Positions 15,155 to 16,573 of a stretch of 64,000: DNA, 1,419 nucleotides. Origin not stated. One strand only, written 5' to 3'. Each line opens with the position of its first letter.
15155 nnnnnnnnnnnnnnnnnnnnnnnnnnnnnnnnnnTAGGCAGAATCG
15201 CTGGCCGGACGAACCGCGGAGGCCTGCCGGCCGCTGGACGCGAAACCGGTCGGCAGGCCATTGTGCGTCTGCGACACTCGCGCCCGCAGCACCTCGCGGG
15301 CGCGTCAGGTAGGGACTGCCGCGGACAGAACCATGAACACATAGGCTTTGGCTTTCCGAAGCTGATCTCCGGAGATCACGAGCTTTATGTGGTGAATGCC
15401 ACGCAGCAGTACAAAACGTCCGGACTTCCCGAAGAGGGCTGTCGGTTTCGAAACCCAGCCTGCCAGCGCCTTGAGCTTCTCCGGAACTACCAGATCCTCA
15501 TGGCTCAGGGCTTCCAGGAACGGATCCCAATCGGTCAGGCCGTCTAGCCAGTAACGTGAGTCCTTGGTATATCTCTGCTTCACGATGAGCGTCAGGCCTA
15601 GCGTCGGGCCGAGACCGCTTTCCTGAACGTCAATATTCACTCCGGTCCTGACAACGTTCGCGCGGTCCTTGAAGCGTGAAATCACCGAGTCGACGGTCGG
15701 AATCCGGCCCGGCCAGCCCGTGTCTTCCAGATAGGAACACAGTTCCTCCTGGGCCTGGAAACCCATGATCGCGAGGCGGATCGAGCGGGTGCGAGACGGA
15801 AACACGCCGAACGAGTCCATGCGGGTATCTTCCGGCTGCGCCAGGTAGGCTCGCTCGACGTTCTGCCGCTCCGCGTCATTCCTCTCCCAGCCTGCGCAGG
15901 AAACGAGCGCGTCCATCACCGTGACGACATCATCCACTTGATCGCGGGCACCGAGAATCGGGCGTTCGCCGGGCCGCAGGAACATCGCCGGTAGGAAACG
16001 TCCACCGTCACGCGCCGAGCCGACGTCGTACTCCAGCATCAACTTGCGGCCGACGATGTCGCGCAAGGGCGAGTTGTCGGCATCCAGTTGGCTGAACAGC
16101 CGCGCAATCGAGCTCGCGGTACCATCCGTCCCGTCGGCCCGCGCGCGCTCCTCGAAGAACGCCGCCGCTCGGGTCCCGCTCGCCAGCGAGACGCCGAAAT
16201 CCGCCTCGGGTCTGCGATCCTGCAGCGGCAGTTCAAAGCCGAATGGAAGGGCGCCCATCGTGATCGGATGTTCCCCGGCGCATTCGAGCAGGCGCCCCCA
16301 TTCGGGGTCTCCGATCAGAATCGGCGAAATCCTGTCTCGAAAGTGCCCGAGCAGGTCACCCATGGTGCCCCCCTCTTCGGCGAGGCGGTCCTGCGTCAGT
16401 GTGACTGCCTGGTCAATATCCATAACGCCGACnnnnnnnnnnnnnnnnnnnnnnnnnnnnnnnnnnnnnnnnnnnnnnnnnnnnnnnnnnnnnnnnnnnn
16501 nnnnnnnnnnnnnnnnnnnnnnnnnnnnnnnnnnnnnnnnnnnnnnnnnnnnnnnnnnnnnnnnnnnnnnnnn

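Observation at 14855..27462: Lower-GC 12.6-kb island: NHLP-leader / E1-YcaO RiPP pathway with dual ABC exporter, Trp halogenase and two unassigned tailoring proteins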

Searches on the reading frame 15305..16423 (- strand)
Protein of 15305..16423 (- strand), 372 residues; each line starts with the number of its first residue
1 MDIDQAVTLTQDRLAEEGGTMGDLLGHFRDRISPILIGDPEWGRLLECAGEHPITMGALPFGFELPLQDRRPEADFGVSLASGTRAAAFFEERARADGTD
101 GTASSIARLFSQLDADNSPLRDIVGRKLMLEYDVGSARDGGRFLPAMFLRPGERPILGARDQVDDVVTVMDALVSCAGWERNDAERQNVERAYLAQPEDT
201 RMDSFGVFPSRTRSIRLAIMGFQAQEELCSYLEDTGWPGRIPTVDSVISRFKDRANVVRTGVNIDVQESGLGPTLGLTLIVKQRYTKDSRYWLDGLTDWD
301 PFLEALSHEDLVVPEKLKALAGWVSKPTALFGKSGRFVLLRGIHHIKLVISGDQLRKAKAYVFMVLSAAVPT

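Call 4: search_protein_families(library=pfam, proteins=[window:15305-16423:-], max_evalue=0.01)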
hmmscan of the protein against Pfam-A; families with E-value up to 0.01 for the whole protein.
window:15305-16423:- (372 aa): 0 families

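Call 5: search_protein_families(library=ncbifam, proteins=[window:15305-16423:-], max_evalue=0.01)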
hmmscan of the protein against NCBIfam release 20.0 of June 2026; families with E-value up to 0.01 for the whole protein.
window:15305-16423:- (372 aa): 0 families

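Call 27: find_homologous_proteins(query=window:15305-16423:-)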
Query window:15305-16423:- (372 aa): 971 proteins with E <= 0.001 among 6644 candidates; the best 120 are listed.
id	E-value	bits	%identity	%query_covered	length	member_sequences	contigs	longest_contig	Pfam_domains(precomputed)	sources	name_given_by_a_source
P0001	4.0e-246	834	99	100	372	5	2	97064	-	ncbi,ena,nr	ncbi:MAG: hypothetical protein F4W89_16555 [Acidobacteria bacterium]|nr:hypothetical protein [Acidob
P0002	4.7e-230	781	94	100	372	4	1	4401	-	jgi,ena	-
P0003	1.6e-221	753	89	100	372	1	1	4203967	-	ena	-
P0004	4.2e-215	732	86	100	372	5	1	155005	-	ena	-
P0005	9.5e-214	728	86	100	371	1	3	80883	-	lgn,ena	-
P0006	2.3e-213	726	86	100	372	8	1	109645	-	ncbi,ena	-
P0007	3.1e-213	726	86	100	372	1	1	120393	-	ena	-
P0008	7.2e-213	725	87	100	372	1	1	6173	-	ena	-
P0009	2.4e-212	723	86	99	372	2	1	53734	-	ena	-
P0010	6.7e-212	722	85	99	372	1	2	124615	-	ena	-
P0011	1.0e-211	721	85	99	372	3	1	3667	-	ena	-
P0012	1.5e-211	720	86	99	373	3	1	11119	-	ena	-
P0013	2.3e-211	720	85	99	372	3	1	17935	-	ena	-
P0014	6.4e-211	718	84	100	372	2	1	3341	-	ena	-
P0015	2.6e-209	713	85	99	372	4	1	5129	-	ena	-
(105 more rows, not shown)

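Call 33: find_related_loci(query=A1, collection=genome_contigs, flank=10000)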
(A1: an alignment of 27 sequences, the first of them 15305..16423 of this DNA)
Query A1 (372 aa) in genome_contigs; peptide patterns used: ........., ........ (x = any residue, [..] = any of these).
272 stretches matched a pattern; 262 encode a relative of the query (tblastn E <= 1e-3); the best 80 are kept; 80 distinct loci.
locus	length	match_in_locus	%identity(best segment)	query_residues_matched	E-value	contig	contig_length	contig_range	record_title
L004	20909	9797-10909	83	1-371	0e+0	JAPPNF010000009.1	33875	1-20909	MAG: Deltaproteobacteria bacterium isolate RHO3_bin_65 NODE_2433_length_33875_cov_177.766026, whole genome shotgun seque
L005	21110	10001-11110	81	1-370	0e+0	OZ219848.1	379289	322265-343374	MAG: Opitutales bacterium isolate e4292735-b3b5-42df-bce3-ad3ef7a88f44 genome assembly, chromosome: 7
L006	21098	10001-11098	84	5-370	0e+0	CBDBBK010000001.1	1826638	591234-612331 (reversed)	MAG: Vicinamibacterales bacterium isolate d813070e-d522-4825-9428-f92955092b71 genome assembly, contig: contig_1, whole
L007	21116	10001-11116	84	1-372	0e+0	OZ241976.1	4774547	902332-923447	MAG: uncultured Candidatus Binatia bacterium isolate 2be43a5b-f59f-4a3e-ac31-0248d4889e07 genome assembly, chromosome: 1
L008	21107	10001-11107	84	1-370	0e+0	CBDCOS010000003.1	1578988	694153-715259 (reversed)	MAG: uncultured Candidatus Binatia bacterium isolate b8bb52a1-eb1f-432d-8f15-544989f8edd8 genome assembly, contig: conti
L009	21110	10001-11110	81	1-370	0e+0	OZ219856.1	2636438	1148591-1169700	MAG: Alphaproteobacteria bacterium isolate d3d0b66b-18c7-443e-bf48-04344bd14b82 genome assembly, chromosome: 1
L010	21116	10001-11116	78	1-372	0e+0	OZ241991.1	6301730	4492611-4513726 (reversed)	MAG: Bryobacterales bacterium isolate be22c93e-b65f-4d75-a14f-d13794267050 genome assembly, chromosome: 1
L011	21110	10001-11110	81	1-370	0e+0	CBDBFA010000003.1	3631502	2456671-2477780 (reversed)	MAG: Opitutales bacterium isolate 9f9b1e65-26d1-490e-a9a8-9aeb4363054d genome assembly, contig: contig_3, whole genome s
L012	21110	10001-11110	81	1-370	0e+0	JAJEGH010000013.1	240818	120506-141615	MAG: Alphaproteobacteria bacterium isolate p16x44bins.53 k141_2018564, whole genome shotgun sequence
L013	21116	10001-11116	80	1-372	0e+0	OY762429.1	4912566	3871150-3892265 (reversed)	MAG: Terriglobia bacterium isolate aa40cff0-ace7-4b53-8087-0ef5d3f4acaf genome assembly, chromosome: 1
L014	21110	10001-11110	79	1-370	0e+0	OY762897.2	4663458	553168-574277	MAG: Candidatus Binatia bacterium isolate 08c4157d-86a7-49cc-8b26-f3076a3ae996 genome assembly, chromosome: 1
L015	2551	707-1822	78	1-372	0e+0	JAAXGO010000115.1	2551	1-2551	MAG: Rhodothermales bacterium isolate Plut_88865 filtered_Plut_88865_genomic_contig_105659, whole genome shotgun sequenc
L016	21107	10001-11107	79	1-370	0e+0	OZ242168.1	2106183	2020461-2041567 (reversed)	MAG: Gammaproteobacteria bacterium isolate b8ff562c-44dd-40bc-8c1c-884215fd9d6e genome assembly, chromosome: 1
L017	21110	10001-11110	79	1-370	0e+0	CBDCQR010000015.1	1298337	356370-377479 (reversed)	MAG: Alphaproteobacteria bacterium isolate 0c7eebbd-8401-49bd-bf8d-b91b5e99145f genome assembly, contig: contig_15, whol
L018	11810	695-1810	80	1-372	0e+0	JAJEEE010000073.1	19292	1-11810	MAG: Acidobacteria bacterium isolate p16x34bins.10 k141_334150, whole genome shotgun sequence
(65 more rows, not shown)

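Call 39: search_protein_families(library=pfam, proteins=[L007:5274-7670:+, L007:11670-13988:-, L007:874-3561:+], max_evalue=0.001)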
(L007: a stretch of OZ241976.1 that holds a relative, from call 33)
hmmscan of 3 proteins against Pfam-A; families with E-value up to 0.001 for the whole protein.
L007:5274-7670:+ (798 aa): 2 families
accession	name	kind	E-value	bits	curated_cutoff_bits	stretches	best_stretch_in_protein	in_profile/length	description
PF00487.30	FA_desaturase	-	8.1e-26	91.7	29.7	1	121-345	3-246/253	Fatty acid desaturase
PF03710.21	GlnE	-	3.6e-06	27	24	1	463-571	57-158/252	Glutamate-ammonia ligase adenylyltransferase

L007:11670-13988:- (772 aa): 4 families
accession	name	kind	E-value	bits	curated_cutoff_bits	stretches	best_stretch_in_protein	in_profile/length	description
PF03176.21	MMPL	-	3.3e-36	125.4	20.5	2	553-766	87-309/333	MMPL family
PF12349.14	Sterol-sensing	-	4.6e-12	46.5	22.3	1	250-382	7-140/153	Sterol-sensing domain of SREBP cleavage-activation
PF02460.24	Patched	-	3.7e-05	24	23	1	251-376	30-155/156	Patched SSD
PF00873.25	ACR_tran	-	5.5e-05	21.5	28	1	617-760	342-487/1021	AcrB/AcrD/AcrF family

L007:874-3561:+ (895 aa): 2 families
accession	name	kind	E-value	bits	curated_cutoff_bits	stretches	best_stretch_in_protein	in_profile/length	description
PF03797.25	Autotransporter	-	9.3e-09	35.8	26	1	530-649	1-123/255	Autotransporter beta-domain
PF08269.17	dCache_2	-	0.00013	21.6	26.5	1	299-402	77-171/298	Cache domain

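Call 42: predict_structure(alignment_id=A1)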
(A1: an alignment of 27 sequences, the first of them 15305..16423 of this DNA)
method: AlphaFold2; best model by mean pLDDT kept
length: 372 residues; sequences in the alignment: 27
mean_pLDDT: 87.0   pTM: 0.85
mean pLDDT of the five models: 87.0, 80.2, 72.0, 64.4, 38.1
residues with pLDDT >= 90: 197; 70-90: 143; 50-70: 29; < 50: 3
segments of 3 or more residues with pLDDT < 50: 332-334
pLDDT, mean of each block of 10 residues (from residue 1): 80 85 86 90 89 86 93 91 91 92 93 91 92 75 81 88 94 92 94 93 90 90 93 93 92 85 94 90 68 71 89 95 76 65 86 90 79 57
secondary structure, 60 per line:
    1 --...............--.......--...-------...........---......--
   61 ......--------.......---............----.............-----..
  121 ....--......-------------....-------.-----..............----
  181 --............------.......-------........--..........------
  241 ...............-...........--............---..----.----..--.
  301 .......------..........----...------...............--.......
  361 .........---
elements in order: H3-17 H21-26 H39-49 H54-58 E61-66 E75-81 H85-96 H101-113 H119-124 E127-132 E146-149 H163-176 H183-194 E201-207 E215-222 H225-234 H241-255 E257-267 E270-281 H300-307 H314-323 E328-330 E337-351 E354-369

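Call 56: search_solved_structures(query=A1, max_evalue=1)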
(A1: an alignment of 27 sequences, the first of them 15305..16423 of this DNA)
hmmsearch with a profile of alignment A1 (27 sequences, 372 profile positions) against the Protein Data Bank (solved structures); distinct sequences matched with E-value up to 1: 0.

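Call 80: search_protein_representatives(alignment_id=A1)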
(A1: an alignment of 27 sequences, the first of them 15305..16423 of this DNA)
Query: 27 sequences, 372 profile positions. Proteins with E-value up to 0.001 (for the whole library): 698; up to 1e-10: 283; up to 1e-30: 110. The best 150 are listed.
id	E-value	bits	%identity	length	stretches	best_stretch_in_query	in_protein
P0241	1.4e-172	590.2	-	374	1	2-371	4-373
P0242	5.8e-145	499.3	-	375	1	1-369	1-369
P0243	1.3e-141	488.3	-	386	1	1-278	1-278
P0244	3.0e-136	470.6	-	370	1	1-369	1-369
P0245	4.7e-130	450.3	-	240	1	138-371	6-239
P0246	7.0e-129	446.4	-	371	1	1-368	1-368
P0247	1.1e-128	445.8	-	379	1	1-366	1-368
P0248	2.1e-123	428.4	-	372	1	1-370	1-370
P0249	4.7e-117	407.5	-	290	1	113-318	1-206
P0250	1.3e-116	406.1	-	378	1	1-366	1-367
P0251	8.0e-116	403.4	-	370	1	1-368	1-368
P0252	9.7e-108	376.8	-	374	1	2-369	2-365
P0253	2.6e-104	365.6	-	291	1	21-242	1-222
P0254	3.6e-101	355.2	-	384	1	1-366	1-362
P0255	2.2e-97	342.8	-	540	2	238-356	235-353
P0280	5.1e-71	256.0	-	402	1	10-366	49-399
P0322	3.2e-37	144.8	-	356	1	21-364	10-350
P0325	1.4e-35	139.4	-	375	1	17-364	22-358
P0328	3.8e-35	137.9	-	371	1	20-364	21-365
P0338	9.7e-34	133.3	-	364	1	18-364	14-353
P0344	1.6e-32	129.3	-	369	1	19-371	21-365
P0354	4.6e-30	121.2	-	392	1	19-365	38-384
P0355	6.2e-30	120.8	-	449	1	16-366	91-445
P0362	9.8e-29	116.8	-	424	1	3-367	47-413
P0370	1.2e-27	113.2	-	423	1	19-367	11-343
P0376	7.0e-27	110.7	-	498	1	21-366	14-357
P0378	7.4e-27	110.7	-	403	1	19-367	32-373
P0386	6.3e-25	104.3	-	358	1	17-369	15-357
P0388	2.6e-24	102.3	-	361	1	20-361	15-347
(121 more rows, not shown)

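Call 81: search_protein_families(library=pfam, proteins=[P0255, P0280, P0325, P0338, P0355, P0362, P0370, P0376, P0378, P0388], max_evalue=0.01)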
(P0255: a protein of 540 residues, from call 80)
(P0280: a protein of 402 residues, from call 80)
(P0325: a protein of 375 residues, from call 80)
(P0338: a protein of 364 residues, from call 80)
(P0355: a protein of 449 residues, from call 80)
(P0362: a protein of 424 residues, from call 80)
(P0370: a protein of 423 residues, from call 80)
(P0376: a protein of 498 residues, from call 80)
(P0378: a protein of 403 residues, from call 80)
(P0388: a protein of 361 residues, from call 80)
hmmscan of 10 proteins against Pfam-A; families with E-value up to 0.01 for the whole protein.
P0255 (540 aa): 0 families

P0280 (402 aa): 0 families

P0325 (375 aa): 0 families

P0338 (364 aa): 0 families

P0355 (449 aa): 0 families

P0362 (424 aa): 0 families

P0370 (423 aa): 0 families

P0376 (498 aa): 0 families

P0378 (403 aa): 0 families

P0388 (361 aa): 0 families

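Call 84: list_cluster_members(proteins=[P0255, P0280, P0322, P0328, P0338, P0344, P0354, P0362, P0376, P0386])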
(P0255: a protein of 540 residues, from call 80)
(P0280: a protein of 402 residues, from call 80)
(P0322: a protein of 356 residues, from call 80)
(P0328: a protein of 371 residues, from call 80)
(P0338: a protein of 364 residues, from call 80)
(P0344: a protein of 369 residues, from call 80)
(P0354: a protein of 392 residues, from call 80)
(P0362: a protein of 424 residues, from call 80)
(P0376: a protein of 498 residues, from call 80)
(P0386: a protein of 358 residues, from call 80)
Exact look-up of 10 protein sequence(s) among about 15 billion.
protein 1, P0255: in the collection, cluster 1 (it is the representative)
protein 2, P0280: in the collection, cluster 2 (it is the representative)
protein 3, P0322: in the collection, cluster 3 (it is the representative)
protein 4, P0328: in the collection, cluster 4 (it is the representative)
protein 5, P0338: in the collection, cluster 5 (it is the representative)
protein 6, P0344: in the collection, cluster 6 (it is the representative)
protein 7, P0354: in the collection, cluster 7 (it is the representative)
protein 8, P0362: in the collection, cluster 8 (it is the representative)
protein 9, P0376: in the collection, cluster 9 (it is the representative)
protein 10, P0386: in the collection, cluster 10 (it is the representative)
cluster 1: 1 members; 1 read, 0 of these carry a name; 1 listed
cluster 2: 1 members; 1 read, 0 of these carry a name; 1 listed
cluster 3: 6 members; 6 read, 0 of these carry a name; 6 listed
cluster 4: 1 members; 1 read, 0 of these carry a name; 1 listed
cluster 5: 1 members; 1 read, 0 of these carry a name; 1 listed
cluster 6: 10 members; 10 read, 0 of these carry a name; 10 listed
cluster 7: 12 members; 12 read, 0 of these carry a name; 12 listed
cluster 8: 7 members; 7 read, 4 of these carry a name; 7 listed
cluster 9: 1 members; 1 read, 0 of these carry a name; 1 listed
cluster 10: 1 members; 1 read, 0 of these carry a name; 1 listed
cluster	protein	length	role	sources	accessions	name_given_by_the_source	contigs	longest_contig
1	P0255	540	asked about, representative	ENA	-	-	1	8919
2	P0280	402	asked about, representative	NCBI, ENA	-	-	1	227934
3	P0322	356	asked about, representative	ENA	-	-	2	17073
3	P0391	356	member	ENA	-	-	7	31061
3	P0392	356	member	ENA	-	-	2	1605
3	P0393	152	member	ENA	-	-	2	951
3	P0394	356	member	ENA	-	-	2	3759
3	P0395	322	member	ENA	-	-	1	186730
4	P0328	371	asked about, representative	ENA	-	-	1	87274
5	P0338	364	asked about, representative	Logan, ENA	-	-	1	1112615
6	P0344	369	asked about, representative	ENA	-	-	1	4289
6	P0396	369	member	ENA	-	-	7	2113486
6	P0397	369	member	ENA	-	-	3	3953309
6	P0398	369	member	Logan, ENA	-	-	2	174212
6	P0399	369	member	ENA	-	-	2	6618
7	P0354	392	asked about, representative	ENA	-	-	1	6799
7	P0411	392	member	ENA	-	-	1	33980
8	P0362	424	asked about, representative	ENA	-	-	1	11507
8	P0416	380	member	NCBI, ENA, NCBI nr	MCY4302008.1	MAG: hypothetical protein OXC68_09795 [Aestuariivita sp.] | hypothetical protein [Aestuariivita sp.]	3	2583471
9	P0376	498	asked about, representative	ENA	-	-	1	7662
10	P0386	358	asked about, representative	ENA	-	-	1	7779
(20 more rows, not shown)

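Call 85: find_encoding_contigs(protein=P0416, flank=10000, max_places=2)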
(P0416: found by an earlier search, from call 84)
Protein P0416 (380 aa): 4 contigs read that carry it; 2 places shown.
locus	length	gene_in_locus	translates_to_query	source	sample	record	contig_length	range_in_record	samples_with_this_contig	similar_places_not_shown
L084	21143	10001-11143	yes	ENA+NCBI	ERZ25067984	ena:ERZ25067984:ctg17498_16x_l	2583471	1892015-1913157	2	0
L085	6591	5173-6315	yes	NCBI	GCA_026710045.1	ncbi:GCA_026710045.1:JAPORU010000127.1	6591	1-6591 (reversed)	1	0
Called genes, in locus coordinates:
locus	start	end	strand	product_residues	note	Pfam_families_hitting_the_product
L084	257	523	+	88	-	-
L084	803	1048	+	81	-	PF13560:HTH_31, PF01381:HTH_3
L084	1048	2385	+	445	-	PF13657:Couple_hipA, PF07804:HipA_C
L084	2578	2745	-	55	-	-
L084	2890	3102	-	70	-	-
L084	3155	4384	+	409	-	-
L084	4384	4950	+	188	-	-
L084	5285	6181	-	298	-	PF00950:ABC-3, PF01032:FecCD (weak)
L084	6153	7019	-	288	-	PF00950:ABC-3, PF01032:FecCD (weak)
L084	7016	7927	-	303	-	PF00005:ABC_tran, PF13304:AAA_21 (faint)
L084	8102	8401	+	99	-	-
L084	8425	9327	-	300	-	PF01297:ZnuA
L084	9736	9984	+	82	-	-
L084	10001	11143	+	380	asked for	-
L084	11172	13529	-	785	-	PF03176:MMPL, PF12349:Sterol-sensing (weak), PF03176:MMPL (weak)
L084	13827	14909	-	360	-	PF01266:DAO (faint), PF01494:FAD_binding_3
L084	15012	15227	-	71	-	-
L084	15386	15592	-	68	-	-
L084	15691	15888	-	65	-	-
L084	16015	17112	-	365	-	-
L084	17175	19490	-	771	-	PF21084:WHD_DUF4423_like, PF02624:YcaO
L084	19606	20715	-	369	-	PF02353:CMAS, PF13489:Methyltransf_23, PF08241:Methyltransf_11, PF13649:Methyltransf_25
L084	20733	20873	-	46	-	-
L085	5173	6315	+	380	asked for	-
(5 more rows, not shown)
